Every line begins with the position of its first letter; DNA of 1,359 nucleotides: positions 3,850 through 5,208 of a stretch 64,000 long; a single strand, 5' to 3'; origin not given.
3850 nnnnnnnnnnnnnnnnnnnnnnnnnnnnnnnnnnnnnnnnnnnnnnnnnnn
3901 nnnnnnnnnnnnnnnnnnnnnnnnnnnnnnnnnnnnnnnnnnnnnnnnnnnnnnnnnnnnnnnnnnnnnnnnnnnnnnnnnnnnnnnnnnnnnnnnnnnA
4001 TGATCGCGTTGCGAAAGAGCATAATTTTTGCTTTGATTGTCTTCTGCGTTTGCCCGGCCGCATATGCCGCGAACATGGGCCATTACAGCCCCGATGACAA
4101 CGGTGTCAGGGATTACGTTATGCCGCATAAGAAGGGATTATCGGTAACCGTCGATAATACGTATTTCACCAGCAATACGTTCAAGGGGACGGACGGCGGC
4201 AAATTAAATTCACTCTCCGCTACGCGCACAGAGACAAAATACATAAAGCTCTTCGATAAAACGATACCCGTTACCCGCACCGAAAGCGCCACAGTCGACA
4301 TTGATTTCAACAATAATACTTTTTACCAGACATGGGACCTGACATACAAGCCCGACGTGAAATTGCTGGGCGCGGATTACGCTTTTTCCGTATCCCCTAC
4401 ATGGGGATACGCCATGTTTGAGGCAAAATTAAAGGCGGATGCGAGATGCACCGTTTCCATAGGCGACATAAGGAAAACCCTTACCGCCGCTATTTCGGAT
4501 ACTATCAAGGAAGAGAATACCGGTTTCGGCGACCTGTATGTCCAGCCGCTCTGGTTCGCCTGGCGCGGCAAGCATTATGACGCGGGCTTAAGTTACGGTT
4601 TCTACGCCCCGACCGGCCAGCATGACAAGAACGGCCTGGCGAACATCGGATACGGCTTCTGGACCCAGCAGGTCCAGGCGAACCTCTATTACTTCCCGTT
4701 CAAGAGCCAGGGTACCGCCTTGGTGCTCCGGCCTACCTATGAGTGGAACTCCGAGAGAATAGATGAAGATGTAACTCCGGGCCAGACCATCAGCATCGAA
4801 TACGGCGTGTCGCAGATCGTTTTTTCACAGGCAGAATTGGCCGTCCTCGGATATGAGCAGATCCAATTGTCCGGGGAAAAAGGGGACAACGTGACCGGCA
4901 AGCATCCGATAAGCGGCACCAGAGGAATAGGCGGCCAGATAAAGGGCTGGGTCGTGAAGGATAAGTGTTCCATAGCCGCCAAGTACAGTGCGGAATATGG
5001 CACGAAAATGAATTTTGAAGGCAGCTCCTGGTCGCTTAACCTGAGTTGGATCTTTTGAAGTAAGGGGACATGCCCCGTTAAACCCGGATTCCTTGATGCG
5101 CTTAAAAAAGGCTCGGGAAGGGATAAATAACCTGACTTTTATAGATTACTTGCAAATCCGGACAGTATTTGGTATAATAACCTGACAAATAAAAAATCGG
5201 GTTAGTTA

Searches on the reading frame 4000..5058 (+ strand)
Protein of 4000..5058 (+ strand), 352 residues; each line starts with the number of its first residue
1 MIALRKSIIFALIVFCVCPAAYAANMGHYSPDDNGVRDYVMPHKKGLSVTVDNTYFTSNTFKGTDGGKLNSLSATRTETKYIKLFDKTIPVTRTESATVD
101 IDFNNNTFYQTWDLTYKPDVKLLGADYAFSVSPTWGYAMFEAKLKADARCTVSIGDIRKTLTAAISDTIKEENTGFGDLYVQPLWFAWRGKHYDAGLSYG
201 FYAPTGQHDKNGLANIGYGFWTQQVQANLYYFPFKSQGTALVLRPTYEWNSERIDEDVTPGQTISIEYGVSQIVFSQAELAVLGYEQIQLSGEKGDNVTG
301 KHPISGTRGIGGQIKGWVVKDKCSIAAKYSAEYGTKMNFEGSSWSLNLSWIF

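Call 46: find_encoding_contigs(protein=window:4000-5058:+, flank=10000, max_places=1)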
Protein window:4000-5058:+ (352 aa): 5 contigs read that carry it; 1 place shown.
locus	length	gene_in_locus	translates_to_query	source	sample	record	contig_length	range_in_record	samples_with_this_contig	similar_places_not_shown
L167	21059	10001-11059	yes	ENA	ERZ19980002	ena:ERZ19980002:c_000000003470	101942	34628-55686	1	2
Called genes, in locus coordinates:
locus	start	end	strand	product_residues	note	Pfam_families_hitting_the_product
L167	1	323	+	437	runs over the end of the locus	-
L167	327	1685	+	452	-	PF00083:Sugar_tr (weak), PF07690:MFS_1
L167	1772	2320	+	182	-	-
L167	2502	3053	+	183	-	-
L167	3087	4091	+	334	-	PF00356:LacI (weak), PF00532:Peripla_BP_1, PF13407:Peripla_BP_4, PF13377:Peripla_BP_3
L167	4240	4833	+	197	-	PF07589:PEP_exosort_dom (weak)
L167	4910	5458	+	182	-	-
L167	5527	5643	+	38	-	-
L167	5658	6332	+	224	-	PF11306:DUF3108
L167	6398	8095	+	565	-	PF07969:Amidohydro_3, PF01979:Amidohydro_1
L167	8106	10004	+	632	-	PF07969:Amidohydro_3, PF01979:Amidohydro_1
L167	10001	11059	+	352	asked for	PF13557:Phenol_MetA_deg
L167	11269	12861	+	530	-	PF00005:ABC_tran, PF02463:SMC_N (faint), PF13304:AAA_21 (faint), PF12848:ABC_tran_Xtn, PF00005:ABC_tran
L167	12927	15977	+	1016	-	PF03797:Autotransporter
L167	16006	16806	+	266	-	-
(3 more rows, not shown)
